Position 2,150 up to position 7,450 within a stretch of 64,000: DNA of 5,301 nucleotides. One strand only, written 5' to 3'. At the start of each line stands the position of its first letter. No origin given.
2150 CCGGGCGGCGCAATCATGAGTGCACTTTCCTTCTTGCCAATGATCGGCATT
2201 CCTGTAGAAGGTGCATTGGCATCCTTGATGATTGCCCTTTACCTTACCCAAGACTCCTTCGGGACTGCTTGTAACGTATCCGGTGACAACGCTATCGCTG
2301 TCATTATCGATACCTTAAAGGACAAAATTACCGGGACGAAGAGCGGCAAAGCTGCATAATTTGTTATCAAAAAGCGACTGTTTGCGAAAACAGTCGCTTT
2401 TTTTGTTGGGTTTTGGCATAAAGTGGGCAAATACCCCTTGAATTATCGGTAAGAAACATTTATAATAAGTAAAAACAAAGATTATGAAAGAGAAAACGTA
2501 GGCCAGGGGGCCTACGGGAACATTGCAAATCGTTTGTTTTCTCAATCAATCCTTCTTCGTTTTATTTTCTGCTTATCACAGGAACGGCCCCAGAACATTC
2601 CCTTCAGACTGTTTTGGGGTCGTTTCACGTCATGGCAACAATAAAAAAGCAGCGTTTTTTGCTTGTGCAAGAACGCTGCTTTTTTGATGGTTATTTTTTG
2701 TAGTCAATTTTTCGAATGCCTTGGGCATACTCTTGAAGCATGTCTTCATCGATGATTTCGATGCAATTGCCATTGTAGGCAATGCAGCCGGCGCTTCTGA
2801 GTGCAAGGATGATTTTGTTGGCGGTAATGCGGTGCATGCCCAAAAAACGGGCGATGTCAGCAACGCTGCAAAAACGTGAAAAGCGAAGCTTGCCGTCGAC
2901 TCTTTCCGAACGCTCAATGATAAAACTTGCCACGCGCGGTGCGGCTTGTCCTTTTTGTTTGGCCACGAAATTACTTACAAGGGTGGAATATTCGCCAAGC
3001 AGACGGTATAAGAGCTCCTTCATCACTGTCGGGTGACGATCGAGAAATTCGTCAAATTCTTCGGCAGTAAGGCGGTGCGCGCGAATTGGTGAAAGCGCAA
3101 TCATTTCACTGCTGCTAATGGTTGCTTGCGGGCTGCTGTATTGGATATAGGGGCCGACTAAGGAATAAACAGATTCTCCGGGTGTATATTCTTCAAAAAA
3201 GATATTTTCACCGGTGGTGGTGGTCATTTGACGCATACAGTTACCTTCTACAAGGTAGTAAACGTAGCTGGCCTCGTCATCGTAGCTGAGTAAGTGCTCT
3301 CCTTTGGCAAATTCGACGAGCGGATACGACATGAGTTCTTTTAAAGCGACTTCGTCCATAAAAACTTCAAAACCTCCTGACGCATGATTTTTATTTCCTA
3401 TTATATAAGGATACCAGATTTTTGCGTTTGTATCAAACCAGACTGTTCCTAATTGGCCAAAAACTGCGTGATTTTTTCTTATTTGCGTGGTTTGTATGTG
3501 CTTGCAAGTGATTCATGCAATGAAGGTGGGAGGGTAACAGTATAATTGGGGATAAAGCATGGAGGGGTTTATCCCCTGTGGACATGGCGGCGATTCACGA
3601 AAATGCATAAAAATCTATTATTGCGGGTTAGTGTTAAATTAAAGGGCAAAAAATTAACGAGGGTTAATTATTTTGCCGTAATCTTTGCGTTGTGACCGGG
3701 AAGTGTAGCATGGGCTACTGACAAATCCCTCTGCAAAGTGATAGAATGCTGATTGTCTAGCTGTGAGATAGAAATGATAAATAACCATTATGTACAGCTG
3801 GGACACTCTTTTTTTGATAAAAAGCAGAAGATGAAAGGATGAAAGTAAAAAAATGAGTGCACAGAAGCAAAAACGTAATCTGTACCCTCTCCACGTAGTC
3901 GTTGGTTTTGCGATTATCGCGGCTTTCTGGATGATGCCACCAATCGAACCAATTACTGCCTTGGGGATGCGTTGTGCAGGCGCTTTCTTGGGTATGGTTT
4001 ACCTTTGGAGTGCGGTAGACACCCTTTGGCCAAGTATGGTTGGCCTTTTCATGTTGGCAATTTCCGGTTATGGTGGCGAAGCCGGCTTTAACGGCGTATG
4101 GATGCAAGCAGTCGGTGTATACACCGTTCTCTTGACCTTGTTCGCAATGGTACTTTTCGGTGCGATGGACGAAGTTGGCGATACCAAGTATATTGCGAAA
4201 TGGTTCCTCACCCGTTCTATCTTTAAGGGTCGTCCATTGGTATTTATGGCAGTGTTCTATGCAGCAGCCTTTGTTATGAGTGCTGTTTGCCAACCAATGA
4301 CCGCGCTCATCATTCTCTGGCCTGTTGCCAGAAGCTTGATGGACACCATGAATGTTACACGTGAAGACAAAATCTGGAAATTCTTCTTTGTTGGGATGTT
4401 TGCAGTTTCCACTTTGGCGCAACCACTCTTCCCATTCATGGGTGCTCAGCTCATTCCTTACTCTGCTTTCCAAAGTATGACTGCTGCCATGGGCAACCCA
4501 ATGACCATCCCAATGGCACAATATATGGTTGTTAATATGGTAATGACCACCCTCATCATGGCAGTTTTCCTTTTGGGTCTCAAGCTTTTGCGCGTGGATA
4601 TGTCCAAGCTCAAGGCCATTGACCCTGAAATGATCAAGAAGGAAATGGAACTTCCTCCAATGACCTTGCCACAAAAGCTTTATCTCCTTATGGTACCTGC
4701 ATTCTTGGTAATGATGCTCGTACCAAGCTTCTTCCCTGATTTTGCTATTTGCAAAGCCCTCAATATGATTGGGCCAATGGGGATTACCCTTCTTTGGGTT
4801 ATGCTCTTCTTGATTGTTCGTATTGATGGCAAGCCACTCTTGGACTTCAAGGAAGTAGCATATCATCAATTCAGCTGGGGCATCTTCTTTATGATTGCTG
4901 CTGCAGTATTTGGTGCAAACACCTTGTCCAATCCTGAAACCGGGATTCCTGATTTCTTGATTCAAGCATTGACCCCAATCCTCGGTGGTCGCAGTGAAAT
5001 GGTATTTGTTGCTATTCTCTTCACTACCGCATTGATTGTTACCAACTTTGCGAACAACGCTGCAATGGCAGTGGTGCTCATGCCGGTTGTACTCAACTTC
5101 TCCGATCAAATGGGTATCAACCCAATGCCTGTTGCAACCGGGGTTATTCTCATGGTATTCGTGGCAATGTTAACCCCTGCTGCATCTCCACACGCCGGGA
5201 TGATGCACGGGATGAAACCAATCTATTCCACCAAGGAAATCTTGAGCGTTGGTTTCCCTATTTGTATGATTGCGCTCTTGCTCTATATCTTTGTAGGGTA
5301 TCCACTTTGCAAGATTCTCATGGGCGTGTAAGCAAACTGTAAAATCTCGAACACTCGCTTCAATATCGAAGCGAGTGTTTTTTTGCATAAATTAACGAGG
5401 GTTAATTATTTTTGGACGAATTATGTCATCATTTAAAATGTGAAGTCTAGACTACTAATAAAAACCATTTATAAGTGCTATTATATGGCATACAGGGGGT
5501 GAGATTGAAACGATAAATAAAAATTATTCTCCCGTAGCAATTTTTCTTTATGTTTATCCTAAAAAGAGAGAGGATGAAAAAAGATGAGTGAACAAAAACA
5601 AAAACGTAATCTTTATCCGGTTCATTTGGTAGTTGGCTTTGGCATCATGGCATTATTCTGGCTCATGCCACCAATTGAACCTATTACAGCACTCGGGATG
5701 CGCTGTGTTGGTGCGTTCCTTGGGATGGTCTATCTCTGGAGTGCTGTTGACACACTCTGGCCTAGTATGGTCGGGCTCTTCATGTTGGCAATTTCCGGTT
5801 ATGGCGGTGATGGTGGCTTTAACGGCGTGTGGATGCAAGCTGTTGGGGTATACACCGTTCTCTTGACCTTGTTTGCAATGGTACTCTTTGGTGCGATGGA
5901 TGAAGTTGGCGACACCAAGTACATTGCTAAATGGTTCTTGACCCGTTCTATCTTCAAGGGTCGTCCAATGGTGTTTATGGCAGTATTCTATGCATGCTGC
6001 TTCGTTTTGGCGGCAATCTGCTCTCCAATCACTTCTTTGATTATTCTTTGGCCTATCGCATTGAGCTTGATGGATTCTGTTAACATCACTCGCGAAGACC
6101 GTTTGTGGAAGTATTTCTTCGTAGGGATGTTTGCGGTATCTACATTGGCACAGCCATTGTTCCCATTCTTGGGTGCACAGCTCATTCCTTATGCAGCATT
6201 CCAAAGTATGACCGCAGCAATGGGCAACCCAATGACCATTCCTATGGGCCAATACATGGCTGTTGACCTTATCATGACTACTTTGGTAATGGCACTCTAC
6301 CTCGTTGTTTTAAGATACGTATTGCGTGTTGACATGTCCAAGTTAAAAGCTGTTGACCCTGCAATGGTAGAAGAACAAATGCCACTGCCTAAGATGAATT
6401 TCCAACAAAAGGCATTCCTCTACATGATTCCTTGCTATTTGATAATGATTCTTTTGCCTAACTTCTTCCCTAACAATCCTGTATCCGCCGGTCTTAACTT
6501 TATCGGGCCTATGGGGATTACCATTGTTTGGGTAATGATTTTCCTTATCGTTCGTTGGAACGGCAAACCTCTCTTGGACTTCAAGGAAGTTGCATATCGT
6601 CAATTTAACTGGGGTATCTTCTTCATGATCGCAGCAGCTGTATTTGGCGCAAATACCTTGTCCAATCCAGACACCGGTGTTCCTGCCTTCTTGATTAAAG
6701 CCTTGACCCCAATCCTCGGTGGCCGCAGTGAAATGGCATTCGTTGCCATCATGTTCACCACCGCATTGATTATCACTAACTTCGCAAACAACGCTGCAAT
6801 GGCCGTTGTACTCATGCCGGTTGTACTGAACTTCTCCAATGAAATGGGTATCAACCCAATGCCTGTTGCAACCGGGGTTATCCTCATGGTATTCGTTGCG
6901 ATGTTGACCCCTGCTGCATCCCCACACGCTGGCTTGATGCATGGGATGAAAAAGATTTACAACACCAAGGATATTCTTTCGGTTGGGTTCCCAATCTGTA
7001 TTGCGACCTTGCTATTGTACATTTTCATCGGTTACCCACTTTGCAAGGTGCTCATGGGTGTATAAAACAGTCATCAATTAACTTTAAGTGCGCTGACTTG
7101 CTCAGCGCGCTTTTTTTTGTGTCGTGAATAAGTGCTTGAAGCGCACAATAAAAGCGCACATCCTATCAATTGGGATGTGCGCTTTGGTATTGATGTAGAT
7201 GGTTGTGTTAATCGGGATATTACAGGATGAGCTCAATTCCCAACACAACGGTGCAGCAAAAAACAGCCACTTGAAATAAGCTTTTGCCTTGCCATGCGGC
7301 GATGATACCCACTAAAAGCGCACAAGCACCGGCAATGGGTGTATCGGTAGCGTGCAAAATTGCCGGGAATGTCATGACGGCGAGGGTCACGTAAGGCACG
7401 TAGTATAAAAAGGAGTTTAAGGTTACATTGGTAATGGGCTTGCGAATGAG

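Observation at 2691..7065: Tandem paralogous permeases with identical TTAAC-N4-GTTAA operators next to a divergent Crp/Fnr regulator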

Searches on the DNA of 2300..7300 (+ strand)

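Call 6: search_rna_families(source=window, start=2300, end=7300, threshold=evalue, max_evalue=1)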
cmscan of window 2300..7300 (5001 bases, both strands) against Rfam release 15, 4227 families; matches with E-value up to 1: 5.
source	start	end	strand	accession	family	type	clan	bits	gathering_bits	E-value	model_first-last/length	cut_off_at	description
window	2346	2400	+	RF02844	RefA9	Gene; antisense;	-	31.6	49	0.053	1-64/64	no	Enterococcus sRNA A9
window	7151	7238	-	RF04339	Plastid-psbJ-3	Cis-reg;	CL00152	30.3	61.7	0.054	1-125/125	no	Plastid-psbJ-3 3UTR RNA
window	6070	6143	+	RF00131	mir-30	Gene; miRNA;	-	23.9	50.2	0.062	1-77/77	no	mir-30 microRNA precursor family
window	2645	2685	+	RF03697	mir-722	Gene; miRNA;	-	22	81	0.99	1-67/67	no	mir-722 microRNA precursor family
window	7027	7125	+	RF00519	suhB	Gene; sRNA;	CL00108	20.1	41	0.9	1-77/77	no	Makes More Granules Regulator RNA (mmgR)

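Call 64: search_rna_families(sources=[L087, L089, L020, L024, L029], threshold=gathering)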
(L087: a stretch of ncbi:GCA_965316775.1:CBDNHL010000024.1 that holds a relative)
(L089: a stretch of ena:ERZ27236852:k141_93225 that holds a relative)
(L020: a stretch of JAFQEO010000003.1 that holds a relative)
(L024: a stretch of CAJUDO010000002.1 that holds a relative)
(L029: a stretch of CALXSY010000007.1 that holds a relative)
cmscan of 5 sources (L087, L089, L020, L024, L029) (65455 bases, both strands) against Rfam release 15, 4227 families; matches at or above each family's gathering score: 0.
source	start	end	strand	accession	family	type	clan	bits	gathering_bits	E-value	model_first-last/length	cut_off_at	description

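Call 78: search_rna_families(source=window, start=2440, end=2650, threshold=evalue, max_evalue=10)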
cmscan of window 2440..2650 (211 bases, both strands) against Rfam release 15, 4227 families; matches with E-value up to 10: 12.
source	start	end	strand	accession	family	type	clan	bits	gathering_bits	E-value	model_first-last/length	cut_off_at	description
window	2583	2624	+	RF03796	mir-5984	Gene; miRNA;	-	16.1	95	1.5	1-74/74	no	mir-5984 microRNA precursor family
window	2581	2627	+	RF01413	miR-430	Gene; miRNA;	CL00096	15.9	47.3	2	1-70/70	no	miR-430 microRNA precursor family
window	2461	2568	+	RF00444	PrrF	Gene; sRNA;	-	15.8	90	1.8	1-150/150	no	PrrF RNA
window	2576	2631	+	RF03795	MIR6201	Gene; miRNA;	-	15.3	69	0.88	1-109/109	no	MIR6201 microRNA precursor family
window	2487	2578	-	RF02158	NPPA-AS1_3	Gene; lncRNA;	-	14.8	55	0.28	1-108/108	no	NPPA antisense RNA 1 conserved region 3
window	2465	2569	-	RF01911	MIR2118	Gene; miRNA;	-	14.4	85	1.7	1-170/170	no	MIR2118 microRNA precursor family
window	2583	2624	-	RF03796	mir-5984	Gene; miRNA;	-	14.3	95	4.7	1-74/74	no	mir-5984 microRNA precursor family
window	2548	2585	-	RF00132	snoR24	Gene; snRNA; snoRNA; CD-box;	-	13.7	38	8.7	1-92/92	no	Small nucleolar RNA R24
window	2578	2626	+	RF00697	mir-186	Gene; miRNA;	-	13.2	70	8.2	1-82/82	no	mir-186 microRNA precursor family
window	2465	2566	+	RF01911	MIR2118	Gene; miRNA;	-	11.8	85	7.1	1-170/170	no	MIR2118 microRNA precursor family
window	2440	2630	+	RF01473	rli41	Gene; sRNA;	-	11.1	55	3.9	118-494/494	5'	Listeria sRNA rli41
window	2440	2536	-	RF01265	snR42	Gene; snRNA; snoRNA; HACA-box;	CL00032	10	61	1.7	1-175/349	3'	Small nucleolar RNA snR42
